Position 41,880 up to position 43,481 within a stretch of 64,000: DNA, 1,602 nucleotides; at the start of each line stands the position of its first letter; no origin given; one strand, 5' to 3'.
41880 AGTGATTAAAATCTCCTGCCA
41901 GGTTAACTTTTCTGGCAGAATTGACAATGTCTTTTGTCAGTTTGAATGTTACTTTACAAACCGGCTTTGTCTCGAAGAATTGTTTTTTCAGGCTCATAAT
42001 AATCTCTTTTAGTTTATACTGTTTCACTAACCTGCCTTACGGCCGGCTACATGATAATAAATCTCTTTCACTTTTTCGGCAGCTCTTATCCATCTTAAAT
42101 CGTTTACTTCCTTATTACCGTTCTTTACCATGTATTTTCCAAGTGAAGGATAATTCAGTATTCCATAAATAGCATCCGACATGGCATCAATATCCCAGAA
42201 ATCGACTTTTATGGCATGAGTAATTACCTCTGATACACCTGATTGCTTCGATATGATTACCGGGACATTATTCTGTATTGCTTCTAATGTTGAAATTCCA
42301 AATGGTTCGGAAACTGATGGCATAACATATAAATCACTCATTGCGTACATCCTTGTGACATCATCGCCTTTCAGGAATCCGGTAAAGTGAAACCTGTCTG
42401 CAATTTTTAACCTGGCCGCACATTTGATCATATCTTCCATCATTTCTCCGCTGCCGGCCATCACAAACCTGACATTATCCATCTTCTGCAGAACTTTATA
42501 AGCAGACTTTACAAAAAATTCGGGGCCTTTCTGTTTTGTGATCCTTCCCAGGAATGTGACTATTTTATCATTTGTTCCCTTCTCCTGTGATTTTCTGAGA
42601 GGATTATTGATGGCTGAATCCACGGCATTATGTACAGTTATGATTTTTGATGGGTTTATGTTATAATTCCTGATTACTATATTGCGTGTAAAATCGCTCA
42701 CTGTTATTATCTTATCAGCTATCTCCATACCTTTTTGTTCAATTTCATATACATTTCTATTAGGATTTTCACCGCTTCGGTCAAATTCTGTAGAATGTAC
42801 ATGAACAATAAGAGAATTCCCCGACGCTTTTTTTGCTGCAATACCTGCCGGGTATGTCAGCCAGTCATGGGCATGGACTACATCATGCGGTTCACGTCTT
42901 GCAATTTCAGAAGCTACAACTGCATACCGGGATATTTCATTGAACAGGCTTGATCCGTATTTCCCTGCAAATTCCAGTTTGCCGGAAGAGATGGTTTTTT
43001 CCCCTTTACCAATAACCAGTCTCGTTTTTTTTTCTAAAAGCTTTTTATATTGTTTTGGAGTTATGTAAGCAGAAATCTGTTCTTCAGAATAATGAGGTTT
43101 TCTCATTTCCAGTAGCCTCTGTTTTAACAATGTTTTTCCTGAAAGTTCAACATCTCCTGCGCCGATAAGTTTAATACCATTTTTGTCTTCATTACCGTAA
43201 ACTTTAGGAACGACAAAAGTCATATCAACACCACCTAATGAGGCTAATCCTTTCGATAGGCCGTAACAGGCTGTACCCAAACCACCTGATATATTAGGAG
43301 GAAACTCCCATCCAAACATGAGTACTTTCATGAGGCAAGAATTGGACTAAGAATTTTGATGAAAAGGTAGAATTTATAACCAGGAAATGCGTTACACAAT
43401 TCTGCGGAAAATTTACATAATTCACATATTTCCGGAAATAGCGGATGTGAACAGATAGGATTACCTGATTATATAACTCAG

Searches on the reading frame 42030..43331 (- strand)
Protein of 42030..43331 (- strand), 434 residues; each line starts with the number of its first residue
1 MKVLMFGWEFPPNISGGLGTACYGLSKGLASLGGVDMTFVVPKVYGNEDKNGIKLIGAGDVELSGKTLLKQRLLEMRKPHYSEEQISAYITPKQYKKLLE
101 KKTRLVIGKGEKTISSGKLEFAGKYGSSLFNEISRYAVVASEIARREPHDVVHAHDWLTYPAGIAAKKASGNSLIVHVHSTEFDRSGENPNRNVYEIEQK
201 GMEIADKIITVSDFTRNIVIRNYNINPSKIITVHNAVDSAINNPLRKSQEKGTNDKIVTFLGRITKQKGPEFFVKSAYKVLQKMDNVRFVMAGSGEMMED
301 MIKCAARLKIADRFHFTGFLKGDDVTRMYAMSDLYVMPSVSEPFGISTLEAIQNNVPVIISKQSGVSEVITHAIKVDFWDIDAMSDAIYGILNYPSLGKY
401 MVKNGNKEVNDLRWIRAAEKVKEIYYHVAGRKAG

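Call 104: search_protein_families(library=pfam, proteins=[window:42030-43331:-], max_evalue=0.00001)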
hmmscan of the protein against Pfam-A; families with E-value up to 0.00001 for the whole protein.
window:42030-43331:- (434 aa): 6 families
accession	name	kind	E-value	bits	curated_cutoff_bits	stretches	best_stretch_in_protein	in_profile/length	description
PF00534.26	Glycos_transf_1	-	1.9e-33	115.8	26.4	1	245-407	5-171/172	Glycosyl transferases group 1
PF13692.12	Glyco_trans_1_4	-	1.3e-27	97.3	27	1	256-392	2-140/142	Glycosyl transferases group 1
PF13439.12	Glyco_transf_4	-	8.3e-19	68.7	28.5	1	137-239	61-168/170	Glycosyltransferase Family 4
PF20706.3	GT4-conflict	-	1.3e-16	61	26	1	147-377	80-327/385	Family 4 Glycosyltransferase in conflict systems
PF08323.17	Glyco_transf_5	-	4.9e-15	56.3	22.7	1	2-215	1-220/239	Starch synthase catalytic domain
PF13579.12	Glyco_trans_4_4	-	1.2e-13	52.2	29.7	1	129-235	53-157/158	Glycosyl transferase 4-like domain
